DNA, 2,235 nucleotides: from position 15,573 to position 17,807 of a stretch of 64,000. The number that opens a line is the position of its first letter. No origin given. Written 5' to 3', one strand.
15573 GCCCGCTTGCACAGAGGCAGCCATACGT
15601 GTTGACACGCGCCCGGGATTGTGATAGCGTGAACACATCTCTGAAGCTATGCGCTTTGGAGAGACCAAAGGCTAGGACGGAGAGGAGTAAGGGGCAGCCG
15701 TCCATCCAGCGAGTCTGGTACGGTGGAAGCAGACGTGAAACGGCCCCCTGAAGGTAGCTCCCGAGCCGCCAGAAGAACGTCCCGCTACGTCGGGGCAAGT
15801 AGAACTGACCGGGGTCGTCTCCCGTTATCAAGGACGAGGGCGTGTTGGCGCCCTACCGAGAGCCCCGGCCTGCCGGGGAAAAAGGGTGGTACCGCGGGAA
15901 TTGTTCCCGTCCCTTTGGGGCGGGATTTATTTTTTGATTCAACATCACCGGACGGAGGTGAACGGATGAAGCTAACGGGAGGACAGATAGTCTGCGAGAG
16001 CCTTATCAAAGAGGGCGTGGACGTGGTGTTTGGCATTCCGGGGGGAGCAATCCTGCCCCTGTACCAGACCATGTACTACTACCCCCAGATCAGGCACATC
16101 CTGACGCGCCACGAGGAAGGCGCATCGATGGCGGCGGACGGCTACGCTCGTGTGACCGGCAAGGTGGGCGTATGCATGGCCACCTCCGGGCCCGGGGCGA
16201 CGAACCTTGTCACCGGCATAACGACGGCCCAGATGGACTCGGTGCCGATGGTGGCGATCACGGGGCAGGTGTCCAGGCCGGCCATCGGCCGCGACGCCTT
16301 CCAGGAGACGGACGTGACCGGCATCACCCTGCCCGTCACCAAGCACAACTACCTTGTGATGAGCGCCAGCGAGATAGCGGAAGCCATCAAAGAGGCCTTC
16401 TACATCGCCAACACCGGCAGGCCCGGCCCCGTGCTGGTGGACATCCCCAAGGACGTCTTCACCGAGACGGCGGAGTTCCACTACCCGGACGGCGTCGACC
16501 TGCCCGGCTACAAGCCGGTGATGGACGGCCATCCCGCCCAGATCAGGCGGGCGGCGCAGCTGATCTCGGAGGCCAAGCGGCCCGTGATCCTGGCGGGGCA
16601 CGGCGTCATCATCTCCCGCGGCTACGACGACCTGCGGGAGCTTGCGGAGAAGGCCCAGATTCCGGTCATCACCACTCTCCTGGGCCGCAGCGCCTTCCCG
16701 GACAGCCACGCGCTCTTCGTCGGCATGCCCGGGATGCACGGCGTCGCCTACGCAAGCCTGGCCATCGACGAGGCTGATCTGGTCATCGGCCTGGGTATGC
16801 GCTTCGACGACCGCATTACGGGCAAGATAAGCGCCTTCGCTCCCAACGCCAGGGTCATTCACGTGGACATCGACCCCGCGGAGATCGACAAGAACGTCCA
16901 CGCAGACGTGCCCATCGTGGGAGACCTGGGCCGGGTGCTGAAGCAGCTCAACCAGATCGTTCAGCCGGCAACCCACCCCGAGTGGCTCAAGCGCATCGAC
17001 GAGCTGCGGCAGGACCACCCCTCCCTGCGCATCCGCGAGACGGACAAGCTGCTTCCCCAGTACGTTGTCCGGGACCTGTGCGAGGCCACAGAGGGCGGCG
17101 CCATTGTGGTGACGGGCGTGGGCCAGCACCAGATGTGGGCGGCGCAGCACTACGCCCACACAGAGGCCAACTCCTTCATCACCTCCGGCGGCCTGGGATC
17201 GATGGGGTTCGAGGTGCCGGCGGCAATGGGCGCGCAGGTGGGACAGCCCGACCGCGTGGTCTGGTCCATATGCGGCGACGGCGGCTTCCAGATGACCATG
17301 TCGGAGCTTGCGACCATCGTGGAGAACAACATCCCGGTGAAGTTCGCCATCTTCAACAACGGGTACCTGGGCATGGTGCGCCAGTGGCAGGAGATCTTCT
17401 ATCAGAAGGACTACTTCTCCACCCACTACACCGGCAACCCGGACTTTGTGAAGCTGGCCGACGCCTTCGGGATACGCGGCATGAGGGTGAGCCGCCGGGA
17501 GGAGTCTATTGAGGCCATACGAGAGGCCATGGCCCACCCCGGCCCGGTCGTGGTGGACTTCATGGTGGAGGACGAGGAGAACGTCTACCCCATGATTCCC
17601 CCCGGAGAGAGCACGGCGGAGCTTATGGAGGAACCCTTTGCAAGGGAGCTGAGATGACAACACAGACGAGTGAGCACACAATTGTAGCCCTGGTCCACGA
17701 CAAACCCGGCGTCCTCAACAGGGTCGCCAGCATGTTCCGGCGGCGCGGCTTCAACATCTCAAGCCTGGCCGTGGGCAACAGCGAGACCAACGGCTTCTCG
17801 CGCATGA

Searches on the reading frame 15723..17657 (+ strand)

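Call 60: search_protein_families(library=pfam, proteins=[window:15723-17657:+], max_evalue=0.001)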
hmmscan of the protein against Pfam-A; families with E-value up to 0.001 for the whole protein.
window:15723-17657:+ (644 aa): 3 families
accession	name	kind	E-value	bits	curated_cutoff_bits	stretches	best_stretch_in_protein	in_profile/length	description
PF02775.26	TPP_enzyme_C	-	5.8e-58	195.4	21.9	1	465-613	1-151/151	Thiamine pyrophosphate enzyme, C-terminal TPP binding domain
PF00205.28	TPP_enzyme_M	-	9e-51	171.6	30.4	1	274-409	1-137/137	Thiamine pyrophosphate enzyme, central domain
PF02776.23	TPP_enzyme_N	-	2.1e-40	137.6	26.8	1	85-199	2-117/119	Thiamine pyrophosphate enzyme, N-terminal TPP binding domain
